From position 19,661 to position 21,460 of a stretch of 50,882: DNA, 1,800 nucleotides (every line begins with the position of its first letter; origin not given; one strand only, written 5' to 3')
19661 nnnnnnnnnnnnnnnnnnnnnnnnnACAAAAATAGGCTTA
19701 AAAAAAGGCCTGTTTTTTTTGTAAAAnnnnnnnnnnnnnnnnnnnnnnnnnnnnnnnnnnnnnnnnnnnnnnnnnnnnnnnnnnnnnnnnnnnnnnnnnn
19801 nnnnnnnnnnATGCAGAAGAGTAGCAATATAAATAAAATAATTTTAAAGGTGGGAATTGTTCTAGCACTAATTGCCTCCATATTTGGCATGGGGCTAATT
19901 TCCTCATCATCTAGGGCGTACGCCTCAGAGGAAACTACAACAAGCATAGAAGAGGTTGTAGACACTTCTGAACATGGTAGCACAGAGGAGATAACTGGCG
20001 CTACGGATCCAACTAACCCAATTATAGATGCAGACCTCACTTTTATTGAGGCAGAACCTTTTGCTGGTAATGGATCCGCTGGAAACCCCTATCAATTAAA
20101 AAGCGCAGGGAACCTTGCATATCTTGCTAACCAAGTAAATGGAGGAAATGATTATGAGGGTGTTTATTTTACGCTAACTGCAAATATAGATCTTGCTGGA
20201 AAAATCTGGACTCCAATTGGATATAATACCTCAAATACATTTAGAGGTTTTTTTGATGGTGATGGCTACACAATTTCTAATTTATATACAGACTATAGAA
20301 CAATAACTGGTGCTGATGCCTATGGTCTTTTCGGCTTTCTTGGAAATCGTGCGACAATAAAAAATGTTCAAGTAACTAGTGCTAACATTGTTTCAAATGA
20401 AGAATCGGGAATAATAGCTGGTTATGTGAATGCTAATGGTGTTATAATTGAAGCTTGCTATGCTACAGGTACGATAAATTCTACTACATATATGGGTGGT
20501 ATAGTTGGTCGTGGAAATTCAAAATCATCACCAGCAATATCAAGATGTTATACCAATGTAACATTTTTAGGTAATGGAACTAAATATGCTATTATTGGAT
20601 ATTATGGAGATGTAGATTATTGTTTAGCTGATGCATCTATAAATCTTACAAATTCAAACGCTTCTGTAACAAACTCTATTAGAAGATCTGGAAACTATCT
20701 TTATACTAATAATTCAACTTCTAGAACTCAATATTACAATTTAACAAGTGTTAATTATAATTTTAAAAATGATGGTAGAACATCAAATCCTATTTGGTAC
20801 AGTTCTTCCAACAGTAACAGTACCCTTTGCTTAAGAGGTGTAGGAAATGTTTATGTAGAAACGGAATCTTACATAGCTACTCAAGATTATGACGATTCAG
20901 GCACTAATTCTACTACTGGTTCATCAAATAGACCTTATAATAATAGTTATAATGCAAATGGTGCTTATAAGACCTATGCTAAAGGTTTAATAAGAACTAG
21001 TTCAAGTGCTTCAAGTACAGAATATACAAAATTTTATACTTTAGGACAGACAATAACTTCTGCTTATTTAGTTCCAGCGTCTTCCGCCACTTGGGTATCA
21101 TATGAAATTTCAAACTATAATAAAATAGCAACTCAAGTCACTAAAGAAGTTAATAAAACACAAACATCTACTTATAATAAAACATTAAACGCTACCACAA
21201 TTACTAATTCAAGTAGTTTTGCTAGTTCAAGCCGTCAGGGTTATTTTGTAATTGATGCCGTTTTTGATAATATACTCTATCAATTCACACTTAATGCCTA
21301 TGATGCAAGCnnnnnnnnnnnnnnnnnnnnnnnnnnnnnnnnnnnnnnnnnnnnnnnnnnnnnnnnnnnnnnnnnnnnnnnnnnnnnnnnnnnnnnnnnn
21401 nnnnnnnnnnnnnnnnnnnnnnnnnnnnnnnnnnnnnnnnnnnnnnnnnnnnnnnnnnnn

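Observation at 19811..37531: The 5,906-aa protein is bracketed by the same GLUG-type module at both ends and anchored by a C-terminal TM helix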

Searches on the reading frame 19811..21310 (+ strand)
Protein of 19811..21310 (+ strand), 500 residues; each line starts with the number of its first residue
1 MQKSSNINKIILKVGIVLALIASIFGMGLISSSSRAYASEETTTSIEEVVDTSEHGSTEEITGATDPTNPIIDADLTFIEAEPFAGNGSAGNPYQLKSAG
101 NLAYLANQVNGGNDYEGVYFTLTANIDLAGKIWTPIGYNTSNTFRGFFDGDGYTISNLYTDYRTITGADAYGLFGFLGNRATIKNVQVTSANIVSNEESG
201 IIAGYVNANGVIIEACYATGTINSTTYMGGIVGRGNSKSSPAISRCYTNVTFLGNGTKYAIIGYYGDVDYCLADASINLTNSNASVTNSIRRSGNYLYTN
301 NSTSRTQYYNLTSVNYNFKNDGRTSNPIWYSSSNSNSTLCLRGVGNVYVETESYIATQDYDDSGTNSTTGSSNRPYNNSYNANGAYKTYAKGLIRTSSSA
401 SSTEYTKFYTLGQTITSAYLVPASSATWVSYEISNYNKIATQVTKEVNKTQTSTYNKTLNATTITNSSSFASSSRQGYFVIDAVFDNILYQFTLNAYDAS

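Call 5: search_protein_families(library=pfam, proteins=[window:19811-21010:+], max_evalue=10)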
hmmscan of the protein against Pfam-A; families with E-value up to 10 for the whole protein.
window:19811-21010:+ (400 aa): 3 families
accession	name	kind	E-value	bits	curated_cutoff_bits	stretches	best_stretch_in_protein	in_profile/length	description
PF07843.16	DUF1634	-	0.16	12.5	27.5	1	11-60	4-54/102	Protein of unknown function (DUF1634)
PF10951.13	DUF2776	-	0.31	10.8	26.1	0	5-35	152-182/348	Protein of unknown function (DUF2776)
PF24169.1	Fn3-I_PB4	-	4.3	8.3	27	1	238-280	41-85/88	Straight fiber protein PB4 first Fn3-like domain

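Call 7: search_protein_families(library=ncbifam, proteins=[window:19811-21010:+], max_evalue=1)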
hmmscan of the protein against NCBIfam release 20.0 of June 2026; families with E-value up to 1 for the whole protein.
window:19811-21010:+ (400 aa): 0 families

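Call 14: find_homologous_proteins(query=window:19811-21310:+, max_evalue=0.001)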
Query window:19811-21310:+ (500 aa): 61 proteins with E <= 0.001 among 8000 candidates.
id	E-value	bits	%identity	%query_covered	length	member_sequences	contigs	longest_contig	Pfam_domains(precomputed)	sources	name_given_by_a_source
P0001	0.0e+0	1052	99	100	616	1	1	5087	-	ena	-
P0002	7.3e-265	897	96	87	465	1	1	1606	-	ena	-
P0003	6.6e-35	139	40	53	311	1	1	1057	-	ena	-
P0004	8.6e-27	112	43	30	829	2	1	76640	PF03793.25,PF07581.18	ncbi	-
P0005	1.3e-26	112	31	35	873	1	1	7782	PF18962.8,PF07581.18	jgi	jgi:hypothetical protein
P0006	1.2e-21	95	37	33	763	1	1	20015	-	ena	-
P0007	7.2e-19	86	34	33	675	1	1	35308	-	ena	-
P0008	3.0e-18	84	30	41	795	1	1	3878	PF07581.18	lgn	-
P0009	2.7e-17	81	37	32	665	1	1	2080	PF07581.18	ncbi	ncbi:MAG: hypothetical protein ACI4VF_10265, partial [Lachnospirales bacterium]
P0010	4.4e-17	80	32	39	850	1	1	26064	-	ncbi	-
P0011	6.7e-17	80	34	37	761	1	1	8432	PF18962.8,PF18998.7,PF07581.18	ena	-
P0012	2.4e-16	78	37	31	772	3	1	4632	PF05342.20,PF07581.18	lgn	-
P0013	3.5e-16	77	42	30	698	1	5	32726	PF07581.18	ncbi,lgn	ncbi:MAG: GLUG motif-containing protein [Rikenellaceae bacterium]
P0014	3.5e-16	77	36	39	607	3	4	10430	-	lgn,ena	-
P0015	7.5e-16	76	36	42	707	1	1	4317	PF01391.24,PF07581.18,PF16378.11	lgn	-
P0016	9.3e-16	76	38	36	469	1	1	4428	PF07581.18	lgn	-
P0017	3.1e-15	74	44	31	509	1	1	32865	PF07581.18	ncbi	-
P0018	1.3e-14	72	29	47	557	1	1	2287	PF07581.18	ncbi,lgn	-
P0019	3.0e-13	68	30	46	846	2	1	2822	PF07581.18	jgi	-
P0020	4.9e-12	64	30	32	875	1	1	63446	PF07581.18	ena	-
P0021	4.9e-12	64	37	32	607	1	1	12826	PF13149.13,PF07581.18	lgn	-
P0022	8.0e-12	63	32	37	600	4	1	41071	PF07581.18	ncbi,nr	ncbi:MAG: hypothetical protein J6C26_08400 [Clostridia bacterium]|nr:hypothetical protein [Clostridi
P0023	8.2e-12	63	35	38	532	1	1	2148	PF05342.20,PF07581.18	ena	-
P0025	1.7e-11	62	29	44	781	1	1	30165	PF07581.18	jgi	jgi:hypothetical protein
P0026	3.3e-11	61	33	41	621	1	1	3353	PF07581.18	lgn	-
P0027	1.3e-10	59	25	52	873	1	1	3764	PF07581.18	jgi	jgi:hypothetical protein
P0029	4.6e-10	57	37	30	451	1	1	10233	PF07581.18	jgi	jgi:hypothetical protein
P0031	7.3e-10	56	29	50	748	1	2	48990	PF07581.18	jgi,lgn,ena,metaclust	metaclust:\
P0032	1.5e-9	55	30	24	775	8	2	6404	PF09479.17,PF18998.7,PF07581.18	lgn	-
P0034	7.8e-9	53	34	29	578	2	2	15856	PF07581.18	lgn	-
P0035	1.6e-8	52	38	28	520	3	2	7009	PF07963.18,PF07581.18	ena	-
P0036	1.8e-8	52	37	30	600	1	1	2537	PF07581.18,PF08522.17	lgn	-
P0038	1.0e-7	49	32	40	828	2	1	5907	PF07581.18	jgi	jgi:hypothetical protein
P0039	6.4e-7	47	31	41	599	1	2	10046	PF07581.18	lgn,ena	-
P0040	8.9e-7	46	33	41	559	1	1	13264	PF13149.13,PF07581.18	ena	-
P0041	2.2e-6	45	33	32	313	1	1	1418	PF07581.18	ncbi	-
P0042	3.1e-6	44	39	33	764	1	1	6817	PF18962.8,PF07581.18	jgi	jgi:hypothetical protein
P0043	1.4e-5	42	32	23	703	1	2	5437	PF05342.20,PF07581.18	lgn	-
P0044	2.6e-5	41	30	39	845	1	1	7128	PF07581.18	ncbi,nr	ncbi:MAG: T9SS type A sorting domain-containing protein [Bacteroidales bacterium]|nr:T9SS type A sor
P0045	3.1e-5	41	33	27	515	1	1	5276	PF07581.18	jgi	-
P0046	4.1e-5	41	30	38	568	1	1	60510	PF13149.13,PF07581.18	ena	-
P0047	4.3e-5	41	29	31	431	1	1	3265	PF07581.18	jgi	jgi:hypothetical protein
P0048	5.7e-5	40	35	29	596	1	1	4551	PF07581.18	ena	-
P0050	1.0e-4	39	30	39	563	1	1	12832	PF13149.13,PF07581.18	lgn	-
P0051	1.2e-4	39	33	30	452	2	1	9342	PF07581.18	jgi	jgi:hypothetical protein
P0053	2.9e-4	38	30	39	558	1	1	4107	PF13149.13,PF07581.18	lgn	-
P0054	3.7e-4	38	31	43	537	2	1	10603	PF18962.8,PF18998.7,PF07581.18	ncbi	-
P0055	3.8e-4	38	36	21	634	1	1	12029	PF18998.7,PF07581.18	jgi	jgi:hypothetical protein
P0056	4.7e-4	37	32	37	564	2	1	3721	PF13149.13,PF07581.18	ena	-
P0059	5.8e-4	37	28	45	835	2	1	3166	PF07581.18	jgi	jgi:hypothetical protein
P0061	7.1e-4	37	29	33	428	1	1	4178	PF07581.18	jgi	jgi:hypothetical protein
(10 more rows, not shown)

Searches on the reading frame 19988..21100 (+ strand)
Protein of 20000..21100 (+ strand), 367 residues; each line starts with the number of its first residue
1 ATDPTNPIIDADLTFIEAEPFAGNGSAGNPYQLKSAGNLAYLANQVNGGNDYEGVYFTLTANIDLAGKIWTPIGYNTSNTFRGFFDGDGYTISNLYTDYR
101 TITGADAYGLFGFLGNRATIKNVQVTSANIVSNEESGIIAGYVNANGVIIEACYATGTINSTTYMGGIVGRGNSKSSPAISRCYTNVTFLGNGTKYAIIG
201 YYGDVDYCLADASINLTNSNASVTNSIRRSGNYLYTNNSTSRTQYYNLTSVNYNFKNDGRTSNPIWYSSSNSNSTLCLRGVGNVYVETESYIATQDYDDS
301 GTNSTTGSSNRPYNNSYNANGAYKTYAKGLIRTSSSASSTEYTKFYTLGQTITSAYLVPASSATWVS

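Call 40: search_solved_structures(query=window:20000-21100:+, max_evalue=1, show_alignments=1)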
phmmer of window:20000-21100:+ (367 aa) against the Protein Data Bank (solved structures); distinct sequences matched with E-value up to 1: 0.

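Call 43: search_solved_structures(query=A3, max_evalue=0.1)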
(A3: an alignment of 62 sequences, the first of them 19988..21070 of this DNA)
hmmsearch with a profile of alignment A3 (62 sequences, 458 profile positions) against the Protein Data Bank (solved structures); distinct sequences matched with E-value up to 0.1: 6.
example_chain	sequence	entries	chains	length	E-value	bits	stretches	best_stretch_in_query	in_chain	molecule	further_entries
3n6z_A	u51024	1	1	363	9.4e-44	153.2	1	97-377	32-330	putative immunoglobulin A1 protease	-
6xja_P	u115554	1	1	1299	8.4e-25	90.7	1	116-371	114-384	Immunoglobulin A1 protease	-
6xjb_A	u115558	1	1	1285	1.4e-24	90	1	117-371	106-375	Immunoglobulin A1 protease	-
7jgj_A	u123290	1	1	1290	1.4e-24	90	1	117-371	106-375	Immunoglobulin A1 protease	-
7uvl_P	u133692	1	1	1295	3.7e-24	88.6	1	186-371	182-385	LPXTG-motif cell wall anchor domain protein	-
7uvk_A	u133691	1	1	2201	8.4e-23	84.1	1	186-371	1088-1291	IgA1 Protease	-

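Call 49: predict_structure(alignment_id=A3)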
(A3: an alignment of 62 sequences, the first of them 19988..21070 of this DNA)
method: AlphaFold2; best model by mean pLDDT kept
length: 361 residues; sequences in the alignment: 62
mean_pLDDT: 68.7   pTM: 0.72
mean pLDDT of the five models: 68.7, 67.9, 67.5, 67.4, 66.9
residues with pLDDT >= 90: 148; 70-90: 40; 50-70: 35; < 50: 138
segments of 3 or more residues with pLDDT < 50: 1-6, 230-308, 311-361
pLDDT, mean of each block of 10 residues (from residue 1): 46 63 94 98 97 97 98 95 97 98 93 97 97 96 92 94 94 87 86 86 69 65 52 33 39 42 36 40 31 32 45 35 34 38 39 42 41
secondary structure, 60 per line:
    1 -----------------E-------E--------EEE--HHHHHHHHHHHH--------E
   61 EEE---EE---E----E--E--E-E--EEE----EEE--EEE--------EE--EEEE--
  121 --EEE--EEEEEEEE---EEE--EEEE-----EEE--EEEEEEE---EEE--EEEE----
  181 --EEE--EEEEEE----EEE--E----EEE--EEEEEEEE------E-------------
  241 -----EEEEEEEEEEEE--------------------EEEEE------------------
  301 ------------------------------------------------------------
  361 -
elements in order: E35-37 H40-51 E60-63 E88-90 E95-97 E100-102 E115-118 E123-125 E128-135 E139-141 E144-147 E153-155 E158-164 E168-170 E173-176 E183-185 E188-193 E198-200 E208-210 E213-220 E246-257 E278-282

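Call 53: fold_search(model_id=the predicted structure, library=pdb)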
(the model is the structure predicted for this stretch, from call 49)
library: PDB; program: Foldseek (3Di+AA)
matches with E <= 10: 128; with E <= 0.001: 1
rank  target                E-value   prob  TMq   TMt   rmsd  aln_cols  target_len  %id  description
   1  3n6z                  8.9e-06  1.00  0.42  0.45   7.4       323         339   19  Crystal structure of a putative immunoglobulin A1 protease (BACOVA_03286) from Bacteroides ovatus at 1.30 A resolution (released 2010-07-21)
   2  7uvk                  9.9e-03  1.00  0.35  0.11   8.1       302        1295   14  G. haemolysans IgA1 protease (released 2022-11-23)
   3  7jgj_A                3.5e-02  1.00  0.41  0.13   8.6       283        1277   12  IgA1 Protease in complex with neutralizing mAb (released 2020-12-09)
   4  7uvl_P                1.4e-01  1.00  0.41  0.13   5.1       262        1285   17  IgA1 Protease with IgA1 substrate (released 2022-11-23)
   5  2w7z_B                1.5e-01  0.13  0.14  0.21  13.1       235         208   10  Structure of the pentapeptide repeat protein EfsQnr, a DNA gyrase inhibitor. Free amines modified by cyclic pentylatio (released 2009-05-05)
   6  6xjb                  1.6e-01  0.82  0.34  0.12  25.3       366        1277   15  IgA1 Protease (released 2020-12-09)
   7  7xzf_A                2.5e-01  0.21  0.23  0.20  11.6       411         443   10  Wild type of the N-terminal domain of fucoidan lyase FdlA (released 2022-09-28)
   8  7xz9_A                3.5e-01  0.28  0.25  0.22  11.2       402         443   10  Mutant (E236A) of the N-terminal domain of fucoidan lyase FdlA (released 2022-09-28)
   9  2w7z_A                3.7e-01  0.11  0.14  0.20  11.7       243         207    9  Structure of the pentapeptide repeat protein EfsQnr, a DNA gyrase inhibitor. Free amines modified by cyclic pentylatio (released 2009-05-05)
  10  7xzc_A                4.0e-01  0.12  0.19  0.17  13.3       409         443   10  Mutant (R240A) of the N-terminal domain of fucoidan lyase FdlA (released 2022-09-28)
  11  7xz7_A                4.4e-01  0.13  0.21  0.19  11.9       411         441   10  Mutant (D137A) of the N-terminal domain of fucoidan lyase FdlA (released 2022-09-28)
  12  4kh3                  4.9e-01  0.09  0.15  0.12  13.7       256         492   14  Structure of a bacterial self-associating protein (released 2014-01-15)
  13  7xze_A                6.1e-01  0.10  0.20  0.18  12.3       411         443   10  Mutant (H176A) of the N-terminal domain of fucoidan lyase FdlA (released 2022-09-28)
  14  6fi2_A                6.1e-01  0.06  0.14  0.14  13.4       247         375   12  VexL: A periplasmic depolymerase provides new insight into ABC transporter-dependent secretion of bacterial capsular p (released 2018-05-02)
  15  4mxn_D                6.1e-01  0.04  0.13  0.16  14.5       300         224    9  Crystal structure of a putative glycosyl hydrolase (PARMER_00599) from Parabacteroides merdae ATCC 43184 at 1.95 A res (released 2013-10-23)
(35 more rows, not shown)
